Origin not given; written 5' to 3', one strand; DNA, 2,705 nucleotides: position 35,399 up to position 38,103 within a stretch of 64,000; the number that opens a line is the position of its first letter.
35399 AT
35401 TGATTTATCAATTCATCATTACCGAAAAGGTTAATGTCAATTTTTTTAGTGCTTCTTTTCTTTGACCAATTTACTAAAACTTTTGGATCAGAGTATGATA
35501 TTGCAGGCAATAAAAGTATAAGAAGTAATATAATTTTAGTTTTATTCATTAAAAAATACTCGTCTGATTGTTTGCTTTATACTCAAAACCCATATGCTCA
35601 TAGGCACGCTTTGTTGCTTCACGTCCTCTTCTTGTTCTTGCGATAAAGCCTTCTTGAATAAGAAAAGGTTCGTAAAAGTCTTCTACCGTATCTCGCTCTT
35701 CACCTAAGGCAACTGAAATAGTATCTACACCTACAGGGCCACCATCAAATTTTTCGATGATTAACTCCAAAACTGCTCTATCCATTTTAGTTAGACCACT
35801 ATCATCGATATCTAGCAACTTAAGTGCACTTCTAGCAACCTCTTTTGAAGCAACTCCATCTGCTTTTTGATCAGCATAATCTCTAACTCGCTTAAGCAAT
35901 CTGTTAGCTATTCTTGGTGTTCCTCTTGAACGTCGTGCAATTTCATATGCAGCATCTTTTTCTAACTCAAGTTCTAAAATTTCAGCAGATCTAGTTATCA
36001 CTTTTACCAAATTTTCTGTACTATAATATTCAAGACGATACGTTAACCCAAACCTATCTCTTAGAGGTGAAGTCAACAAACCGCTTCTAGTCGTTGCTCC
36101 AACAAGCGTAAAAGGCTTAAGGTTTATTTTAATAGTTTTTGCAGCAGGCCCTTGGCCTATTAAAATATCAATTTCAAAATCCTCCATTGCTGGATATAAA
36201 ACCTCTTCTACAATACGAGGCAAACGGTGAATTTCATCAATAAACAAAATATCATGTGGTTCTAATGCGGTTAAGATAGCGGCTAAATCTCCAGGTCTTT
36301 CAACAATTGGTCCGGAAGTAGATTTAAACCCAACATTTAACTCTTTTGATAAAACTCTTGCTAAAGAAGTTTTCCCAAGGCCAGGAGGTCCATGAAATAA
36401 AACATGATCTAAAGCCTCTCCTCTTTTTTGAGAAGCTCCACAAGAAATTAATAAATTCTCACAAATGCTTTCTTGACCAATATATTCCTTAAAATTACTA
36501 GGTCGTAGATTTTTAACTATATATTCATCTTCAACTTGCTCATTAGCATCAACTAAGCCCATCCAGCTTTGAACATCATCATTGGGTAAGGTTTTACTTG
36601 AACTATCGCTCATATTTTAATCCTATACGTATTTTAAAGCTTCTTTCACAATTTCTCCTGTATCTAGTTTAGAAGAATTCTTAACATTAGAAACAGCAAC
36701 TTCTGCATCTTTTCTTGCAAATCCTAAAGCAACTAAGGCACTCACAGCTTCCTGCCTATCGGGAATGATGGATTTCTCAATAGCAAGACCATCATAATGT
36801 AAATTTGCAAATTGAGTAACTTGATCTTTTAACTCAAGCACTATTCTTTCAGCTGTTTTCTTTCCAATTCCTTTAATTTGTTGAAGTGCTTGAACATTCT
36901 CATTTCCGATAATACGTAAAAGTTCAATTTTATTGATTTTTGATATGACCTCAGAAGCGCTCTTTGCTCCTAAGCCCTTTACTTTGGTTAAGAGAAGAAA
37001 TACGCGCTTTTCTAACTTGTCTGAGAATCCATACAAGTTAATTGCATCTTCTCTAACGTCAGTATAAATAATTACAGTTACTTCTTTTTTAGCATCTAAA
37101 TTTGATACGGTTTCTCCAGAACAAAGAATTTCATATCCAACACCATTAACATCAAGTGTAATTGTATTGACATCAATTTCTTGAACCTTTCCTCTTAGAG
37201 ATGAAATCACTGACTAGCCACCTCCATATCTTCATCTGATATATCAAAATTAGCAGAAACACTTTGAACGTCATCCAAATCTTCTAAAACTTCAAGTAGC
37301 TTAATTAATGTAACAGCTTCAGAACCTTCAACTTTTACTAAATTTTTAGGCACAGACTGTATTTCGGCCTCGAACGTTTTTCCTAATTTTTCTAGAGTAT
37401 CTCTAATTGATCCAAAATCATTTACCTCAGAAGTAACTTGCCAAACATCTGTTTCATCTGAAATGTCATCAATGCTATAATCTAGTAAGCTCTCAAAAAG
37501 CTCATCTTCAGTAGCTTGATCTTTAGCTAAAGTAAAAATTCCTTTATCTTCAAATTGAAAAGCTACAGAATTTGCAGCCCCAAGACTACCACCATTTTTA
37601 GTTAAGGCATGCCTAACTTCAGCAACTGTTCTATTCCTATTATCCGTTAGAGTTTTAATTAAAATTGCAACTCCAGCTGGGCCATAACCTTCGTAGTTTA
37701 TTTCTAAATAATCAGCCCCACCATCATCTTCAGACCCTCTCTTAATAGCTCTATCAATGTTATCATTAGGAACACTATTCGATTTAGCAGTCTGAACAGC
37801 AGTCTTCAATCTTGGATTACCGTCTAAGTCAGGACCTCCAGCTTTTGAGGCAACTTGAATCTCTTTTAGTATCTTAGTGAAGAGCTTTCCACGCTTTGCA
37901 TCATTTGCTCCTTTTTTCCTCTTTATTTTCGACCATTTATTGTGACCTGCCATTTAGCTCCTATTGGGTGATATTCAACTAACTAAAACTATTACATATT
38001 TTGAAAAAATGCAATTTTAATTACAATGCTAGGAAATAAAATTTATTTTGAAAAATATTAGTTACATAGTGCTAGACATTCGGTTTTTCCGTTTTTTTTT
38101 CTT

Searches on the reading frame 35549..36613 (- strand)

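Call 36: search_protein_families(library=pfam, proteins=[window:35549-36613:-], max_evalue=0.001)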
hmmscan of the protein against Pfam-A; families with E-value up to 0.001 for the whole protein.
window:35549-36613:- (354 aa): 8 families
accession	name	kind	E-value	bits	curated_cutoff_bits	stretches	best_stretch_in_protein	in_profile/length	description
PF05496.18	RuvB_N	-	3.4e-75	251.6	27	1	36-194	1-159/159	Holliday junction DNA helicase RuvB P-loop domain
PF17864.7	AAA_lid_4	-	1e-29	102.5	27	1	197-270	1-74/74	RuvB AAA lid domain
PF05491.19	RuvB_C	-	1e-25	89.9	24.7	1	272-341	2-71/72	RuvB C-terminal winged helix domain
PF00004.35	AAA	-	1.6e-19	71.1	21.2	1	71-194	1-129/131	ATPase family associated with various cellular activities (AAA)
PF07728.20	AAA_5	-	1.1e-07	32.4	22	0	113-188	60-139/139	AAA domain (dynein-related subfamily)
PF01078.27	Mg_chelatase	-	9.1e-05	22.4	20.3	0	69-90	23-44/207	Magnesium chelatase, subunit ChlI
PF07726.17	AAA_3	-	0.00061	20.1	27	0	70-97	1-28/131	ATPase family associated with various cellular activities (AAA)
PF05673.19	DUF815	-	0.00083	19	23.8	0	33-93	19-78/249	Protein of unknown function (DUF815)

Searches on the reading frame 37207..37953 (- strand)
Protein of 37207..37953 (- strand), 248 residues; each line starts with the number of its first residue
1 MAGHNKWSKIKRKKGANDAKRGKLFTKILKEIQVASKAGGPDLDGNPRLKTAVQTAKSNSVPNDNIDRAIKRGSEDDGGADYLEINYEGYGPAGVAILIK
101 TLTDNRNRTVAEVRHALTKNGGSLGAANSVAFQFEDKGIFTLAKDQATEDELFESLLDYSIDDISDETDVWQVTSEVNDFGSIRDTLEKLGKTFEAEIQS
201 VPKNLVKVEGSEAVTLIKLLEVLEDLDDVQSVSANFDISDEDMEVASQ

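Call 36: search_protein_families(library=pfam, proteins=[window:37207-37953:-], max_evalue=0.001)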
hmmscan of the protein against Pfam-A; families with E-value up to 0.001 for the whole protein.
window:37207-37953:- (248 aa): 2 families
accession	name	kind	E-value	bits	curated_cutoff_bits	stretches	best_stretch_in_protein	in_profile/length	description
PF01709.26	Transcrip_reg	-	1.3e-50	171.7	27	1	83-236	2-160/160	TACO1/YebC second and third domain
PF20772.2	TACO1_YebC_N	-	7.9e-33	113.2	36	1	5-75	1-72/73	TACO1/YebC protein N-terminal domain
